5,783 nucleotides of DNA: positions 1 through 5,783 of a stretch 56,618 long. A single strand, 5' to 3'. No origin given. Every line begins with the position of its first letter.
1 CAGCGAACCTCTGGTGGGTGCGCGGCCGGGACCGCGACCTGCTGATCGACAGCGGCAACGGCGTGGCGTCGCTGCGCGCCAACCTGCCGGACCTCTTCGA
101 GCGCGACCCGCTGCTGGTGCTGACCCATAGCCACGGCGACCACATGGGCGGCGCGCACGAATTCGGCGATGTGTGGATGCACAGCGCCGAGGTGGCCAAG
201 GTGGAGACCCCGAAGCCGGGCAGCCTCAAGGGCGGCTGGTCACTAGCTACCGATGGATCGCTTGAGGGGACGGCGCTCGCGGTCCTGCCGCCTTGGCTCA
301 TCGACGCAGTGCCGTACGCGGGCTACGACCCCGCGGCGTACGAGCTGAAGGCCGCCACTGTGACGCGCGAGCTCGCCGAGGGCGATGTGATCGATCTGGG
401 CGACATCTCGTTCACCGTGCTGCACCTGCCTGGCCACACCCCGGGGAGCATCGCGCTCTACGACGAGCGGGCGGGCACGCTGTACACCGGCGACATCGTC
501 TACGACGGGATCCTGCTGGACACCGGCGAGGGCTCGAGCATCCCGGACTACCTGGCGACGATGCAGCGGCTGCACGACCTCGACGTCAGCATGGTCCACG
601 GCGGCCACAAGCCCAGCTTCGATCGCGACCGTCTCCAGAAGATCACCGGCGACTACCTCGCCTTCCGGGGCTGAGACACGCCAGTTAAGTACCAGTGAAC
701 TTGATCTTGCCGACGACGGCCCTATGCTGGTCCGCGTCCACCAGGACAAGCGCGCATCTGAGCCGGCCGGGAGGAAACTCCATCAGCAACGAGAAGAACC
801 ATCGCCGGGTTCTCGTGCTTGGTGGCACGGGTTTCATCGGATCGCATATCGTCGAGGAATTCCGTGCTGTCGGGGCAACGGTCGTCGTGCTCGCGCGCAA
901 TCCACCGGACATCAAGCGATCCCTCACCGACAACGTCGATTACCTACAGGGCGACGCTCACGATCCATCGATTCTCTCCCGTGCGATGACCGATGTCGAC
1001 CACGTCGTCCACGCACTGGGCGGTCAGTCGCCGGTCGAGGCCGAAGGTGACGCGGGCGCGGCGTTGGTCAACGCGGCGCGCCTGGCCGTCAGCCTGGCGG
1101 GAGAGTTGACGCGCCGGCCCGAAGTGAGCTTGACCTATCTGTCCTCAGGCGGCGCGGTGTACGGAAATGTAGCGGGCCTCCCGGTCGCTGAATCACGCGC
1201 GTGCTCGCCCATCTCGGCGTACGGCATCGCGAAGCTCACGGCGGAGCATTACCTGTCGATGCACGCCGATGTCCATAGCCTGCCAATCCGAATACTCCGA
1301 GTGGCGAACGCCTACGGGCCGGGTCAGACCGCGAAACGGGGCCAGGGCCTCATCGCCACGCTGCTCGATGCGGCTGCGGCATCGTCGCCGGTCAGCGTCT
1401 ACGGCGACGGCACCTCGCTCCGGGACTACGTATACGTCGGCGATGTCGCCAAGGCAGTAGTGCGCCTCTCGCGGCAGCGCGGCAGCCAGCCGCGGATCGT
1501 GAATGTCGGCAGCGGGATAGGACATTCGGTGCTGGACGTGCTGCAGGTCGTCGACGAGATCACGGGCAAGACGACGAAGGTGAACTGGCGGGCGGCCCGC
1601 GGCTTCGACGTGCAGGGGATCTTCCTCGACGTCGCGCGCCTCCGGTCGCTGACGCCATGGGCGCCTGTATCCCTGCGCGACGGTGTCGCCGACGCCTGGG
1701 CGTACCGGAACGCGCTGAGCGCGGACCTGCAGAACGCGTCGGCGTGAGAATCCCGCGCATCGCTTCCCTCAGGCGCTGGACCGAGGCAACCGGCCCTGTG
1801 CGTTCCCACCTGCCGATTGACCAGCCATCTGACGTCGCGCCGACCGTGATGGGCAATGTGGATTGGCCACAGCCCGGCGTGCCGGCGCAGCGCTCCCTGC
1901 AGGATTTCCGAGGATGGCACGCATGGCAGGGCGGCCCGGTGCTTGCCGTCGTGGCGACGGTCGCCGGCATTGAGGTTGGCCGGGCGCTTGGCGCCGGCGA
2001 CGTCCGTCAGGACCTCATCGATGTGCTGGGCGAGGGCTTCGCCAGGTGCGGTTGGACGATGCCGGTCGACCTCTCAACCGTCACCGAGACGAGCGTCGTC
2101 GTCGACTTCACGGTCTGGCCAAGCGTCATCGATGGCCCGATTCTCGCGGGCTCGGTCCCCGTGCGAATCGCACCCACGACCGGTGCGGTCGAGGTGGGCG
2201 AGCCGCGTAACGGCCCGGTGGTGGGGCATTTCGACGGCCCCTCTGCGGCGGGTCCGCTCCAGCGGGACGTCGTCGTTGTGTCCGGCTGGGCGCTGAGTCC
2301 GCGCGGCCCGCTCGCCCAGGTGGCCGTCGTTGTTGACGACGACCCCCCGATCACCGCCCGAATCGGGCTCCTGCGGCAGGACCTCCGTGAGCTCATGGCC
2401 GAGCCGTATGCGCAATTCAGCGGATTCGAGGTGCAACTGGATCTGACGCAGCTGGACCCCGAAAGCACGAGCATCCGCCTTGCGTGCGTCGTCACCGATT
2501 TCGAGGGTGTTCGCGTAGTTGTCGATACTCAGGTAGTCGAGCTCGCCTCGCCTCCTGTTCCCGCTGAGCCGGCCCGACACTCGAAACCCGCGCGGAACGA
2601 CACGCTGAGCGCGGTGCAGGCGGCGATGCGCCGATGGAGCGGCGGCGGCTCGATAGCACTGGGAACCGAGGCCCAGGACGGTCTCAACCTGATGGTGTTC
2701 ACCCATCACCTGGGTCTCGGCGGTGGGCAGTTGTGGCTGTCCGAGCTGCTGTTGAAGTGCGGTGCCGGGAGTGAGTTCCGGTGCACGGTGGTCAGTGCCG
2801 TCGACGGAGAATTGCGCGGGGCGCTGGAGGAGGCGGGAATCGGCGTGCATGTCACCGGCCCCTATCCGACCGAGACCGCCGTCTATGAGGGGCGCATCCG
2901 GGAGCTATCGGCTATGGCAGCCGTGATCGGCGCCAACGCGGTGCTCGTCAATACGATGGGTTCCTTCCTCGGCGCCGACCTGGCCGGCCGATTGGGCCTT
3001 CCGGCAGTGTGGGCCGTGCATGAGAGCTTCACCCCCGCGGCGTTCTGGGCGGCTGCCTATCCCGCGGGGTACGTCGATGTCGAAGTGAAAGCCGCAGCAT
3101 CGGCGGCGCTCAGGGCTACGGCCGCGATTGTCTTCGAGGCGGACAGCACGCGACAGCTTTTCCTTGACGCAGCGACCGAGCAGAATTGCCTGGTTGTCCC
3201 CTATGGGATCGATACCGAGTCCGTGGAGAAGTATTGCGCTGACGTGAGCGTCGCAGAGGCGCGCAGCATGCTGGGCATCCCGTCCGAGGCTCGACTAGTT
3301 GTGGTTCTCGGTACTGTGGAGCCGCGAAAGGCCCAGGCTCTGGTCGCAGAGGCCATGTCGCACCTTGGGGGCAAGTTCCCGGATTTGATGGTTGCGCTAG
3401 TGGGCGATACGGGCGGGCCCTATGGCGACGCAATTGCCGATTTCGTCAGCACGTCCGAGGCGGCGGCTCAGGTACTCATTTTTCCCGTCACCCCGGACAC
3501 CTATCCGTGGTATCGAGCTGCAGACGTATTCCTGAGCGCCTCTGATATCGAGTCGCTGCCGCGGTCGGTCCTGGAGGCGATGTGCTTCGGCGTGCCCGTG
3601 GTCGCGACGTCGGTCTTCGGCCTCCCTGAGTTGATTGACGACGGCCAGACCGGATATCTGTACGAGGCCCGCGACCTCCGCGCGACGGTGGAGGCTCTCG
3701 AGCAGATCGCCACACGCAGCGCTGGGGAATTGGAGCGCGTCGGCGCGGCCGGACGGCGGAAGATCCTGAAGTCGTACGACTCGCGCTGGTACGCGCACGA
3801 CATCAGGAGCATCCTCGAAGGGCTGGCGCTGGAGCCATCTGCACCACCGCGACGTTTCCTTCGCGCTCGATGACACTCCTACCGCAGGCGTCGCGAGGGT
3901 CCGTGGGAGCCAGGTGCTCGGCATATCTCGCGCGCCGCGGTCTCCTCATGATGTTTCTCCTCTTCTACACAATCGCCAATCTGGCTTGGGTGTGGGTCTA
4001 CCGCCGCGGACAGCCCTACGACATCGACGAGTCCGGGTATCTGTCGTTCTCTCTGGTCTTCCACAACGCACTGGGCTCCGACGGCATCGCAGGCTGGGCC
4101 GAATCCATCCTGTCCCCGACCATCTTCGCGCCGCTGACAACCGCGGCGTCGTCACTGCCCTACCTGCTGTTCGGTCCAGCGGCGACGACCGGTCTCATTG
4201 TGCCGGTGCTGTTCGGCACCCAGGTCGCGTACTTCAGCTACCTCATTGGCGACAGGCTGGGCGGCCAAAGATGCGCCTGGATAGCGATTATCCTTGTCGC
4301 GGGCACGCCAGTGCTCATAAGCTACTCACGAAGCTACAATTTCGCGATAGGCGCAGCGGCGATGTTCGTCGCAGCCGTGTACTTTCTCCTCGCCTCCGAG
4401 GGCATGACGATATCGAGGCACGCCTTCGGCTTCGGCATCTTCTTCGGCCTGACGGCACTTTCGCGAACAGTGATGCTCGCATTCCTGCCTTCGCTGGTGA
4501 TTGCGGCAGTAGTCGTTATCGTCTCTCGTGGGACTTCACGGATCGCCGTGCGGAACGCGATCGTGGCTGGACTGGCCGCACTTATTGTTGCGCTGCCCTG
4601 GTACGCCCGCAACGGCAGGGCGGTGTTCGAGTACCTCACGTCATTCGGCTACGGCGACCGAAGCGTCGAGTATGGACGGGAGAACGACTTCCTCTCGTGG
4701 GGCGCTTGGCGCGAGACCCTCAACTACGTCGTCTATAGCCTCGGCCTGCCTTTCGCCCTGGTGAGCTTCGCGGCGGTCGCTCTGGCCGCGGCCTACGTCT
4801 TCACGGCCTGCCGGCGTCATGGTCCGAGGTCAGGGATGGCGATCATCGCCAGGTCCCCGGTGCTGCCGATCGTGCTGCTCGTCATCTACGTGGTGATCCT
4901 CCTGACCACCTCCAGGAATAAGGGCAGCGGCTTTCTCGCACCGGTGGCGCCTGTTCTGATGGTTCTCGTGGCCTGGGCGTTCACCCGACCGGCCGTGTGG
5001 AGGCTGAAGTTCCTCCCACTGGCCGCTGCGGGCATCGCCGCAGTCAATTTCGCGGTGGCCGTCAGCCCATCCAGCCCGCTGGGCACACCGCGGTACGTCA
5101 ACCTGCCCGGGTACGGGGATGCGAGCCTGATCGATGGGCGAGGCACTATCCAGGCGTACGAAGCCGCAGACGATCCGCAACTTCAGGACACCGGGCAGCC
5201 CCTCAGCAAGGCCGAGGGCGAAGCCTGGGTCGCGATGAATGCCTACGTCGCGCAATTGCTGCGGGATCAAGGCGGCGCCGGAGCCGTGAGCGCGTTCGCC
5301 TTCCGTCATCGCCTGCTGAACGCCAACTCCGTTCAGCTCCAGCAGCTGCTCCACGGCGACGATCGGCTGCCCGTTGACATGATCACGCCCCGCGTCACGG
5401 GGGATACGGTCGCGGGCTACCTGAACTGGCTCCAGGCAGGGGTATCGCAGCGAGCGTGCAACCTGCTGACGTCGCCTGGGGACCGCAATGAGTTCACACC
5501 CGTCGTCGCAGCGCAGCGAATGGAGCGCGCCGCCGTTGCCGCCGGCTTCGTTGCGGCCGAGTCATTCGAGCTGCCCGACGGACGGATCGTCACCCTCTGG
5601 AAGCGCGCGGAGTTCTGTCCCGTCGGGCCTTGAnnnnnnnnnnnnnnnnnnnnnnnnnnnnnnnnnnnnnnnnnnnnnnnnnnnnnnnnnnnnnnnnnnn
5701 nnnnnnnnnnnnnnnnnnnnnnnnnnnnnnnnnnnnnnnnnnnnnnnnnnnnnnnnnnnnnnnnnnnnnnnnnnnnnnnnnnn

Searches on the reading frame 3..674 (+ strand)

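Call 69: search_protein_families(library=pfam, proteins=[window:3-674:+], max_evalue=0.0001)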
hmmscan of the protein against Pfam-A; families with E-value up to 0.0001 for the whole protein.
window:3-674:+ (223 aa): 1 family
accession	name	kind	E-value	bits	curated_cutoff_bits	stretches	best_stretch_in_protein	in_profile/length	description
PF00753.33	Lactamase_B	-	7.5e-19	68.9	22.7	1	2-202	7-196/196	Metallo-beta-lactamase superfamily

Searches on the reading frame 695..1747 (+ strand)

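Call 69: search_protein_families(library=pfam, proteins=[window:695-1747:+], max_evalue=0.0001)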
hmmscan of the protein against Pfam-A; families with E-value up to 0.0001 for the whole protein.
window:695-1747:+ (350 aa): 8 families
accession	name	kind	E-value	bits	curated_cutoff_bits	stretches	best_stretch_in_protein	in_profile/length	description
PF01370.27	Epimerase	-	1.1e-44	153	20.9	1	39-272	1-240/240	NAD dependent epimerase/dehydratase family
PF16363.11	GDP_Man_Dehyd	-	1.7e-28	100.5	27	1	40-294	1-270/332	GDP-mannose 4,6 dehydratase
PF01073.25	3Beta_HSD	-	3.1e-13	49.8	22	1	40-257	1-227/280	3-beta hydroxysteroid dehydrogenase/isomerase family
PF04321.23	RmlD_sub_bind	-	1.9e-12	47.3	27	1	38-267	2-205/287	RmlD substrate binding domain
PF13460.12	NAD_binding_10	-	6.2e-12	46.2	27.2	1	43-129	1-86/184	NAD(P)H-binding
PF05368.20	NmrA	-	1.7e-11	44.7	27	1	37-129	3-95/298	NmrA-like family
PF02254.24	TrkA_N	-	6.7e-06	26.8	23.8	1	42-108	3-70/116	TrkA-N domain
PF07993.18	NAD_binding_4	-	1.4e-05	24.8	20.1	0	43-208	3-209/258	Male sterility protein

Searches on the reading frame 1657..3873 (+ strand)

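Call 68: search_protein_families(library=pfam, proteins=[window:1657-3873:+], max_evalue=0.0001)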
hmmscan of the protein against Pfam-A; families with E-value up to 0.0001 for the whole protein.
window:1657-3873:+ (738 aa): 3 families
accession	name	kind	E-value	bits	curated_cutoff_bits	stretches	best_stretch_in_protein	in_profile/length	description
PF00534.26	Glycos_transf_1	-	1e-24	87.4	26.4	1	534-700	4-170/172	Glycosyl transferases group 1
PF13692.12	Glyco_trans_1_4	-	5.3e-23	82.3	27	1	546-685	2-140/142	Glycosyl transferases group 1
PF13524.12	Glyco_trans_1_2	-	1.6e-06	28.6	25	1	614-716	39-142/144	Glycosyl transferase-like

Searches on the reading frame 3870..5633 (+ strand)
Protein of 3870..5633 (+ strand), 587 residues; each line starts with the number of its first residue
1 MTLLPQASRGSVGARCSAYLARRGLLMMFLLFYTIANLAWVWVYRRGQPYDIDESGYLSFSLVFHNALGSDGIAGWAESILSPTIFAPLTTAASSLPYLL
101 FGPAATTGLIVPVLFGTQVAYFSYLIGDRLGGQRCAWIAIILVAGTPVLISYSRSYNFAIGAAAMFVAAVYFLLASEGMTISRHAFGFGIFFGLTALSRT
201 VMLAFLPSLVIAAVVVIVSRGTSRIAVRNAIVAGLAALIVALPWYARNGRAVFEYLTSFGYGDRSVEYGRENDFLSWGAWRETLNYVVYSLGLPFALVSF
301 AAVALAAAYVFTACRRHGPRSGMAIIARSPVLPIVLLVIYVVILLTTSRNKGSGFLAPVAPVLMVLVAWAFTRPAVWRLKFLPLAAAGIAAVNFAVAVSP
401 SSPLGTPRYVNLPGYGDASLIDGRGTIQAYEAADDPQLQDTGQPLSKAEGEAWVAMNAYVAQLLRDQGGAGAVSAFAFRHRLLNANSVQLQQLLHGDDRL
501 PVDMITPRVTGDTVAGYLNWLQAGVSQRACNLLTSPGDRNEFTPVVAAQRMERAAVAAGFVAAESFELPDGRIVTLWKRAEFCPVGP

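Call 68: search_protein_families(library=pfam, proteins=[window:3870-5633:+], max_evalue=0.0001)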
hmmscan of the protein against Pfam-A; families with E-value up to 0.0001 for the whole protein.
window:3870-5633:+ (587 aa): 1 family
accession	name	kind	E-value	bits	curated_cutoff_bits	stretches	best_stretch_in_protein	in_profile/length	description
PF13231.12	PMT_2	-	4.2e-06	27.5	26.1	1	88-244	4-157/160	Dolichyl-phosphate-mannose-protein mannosyltransferase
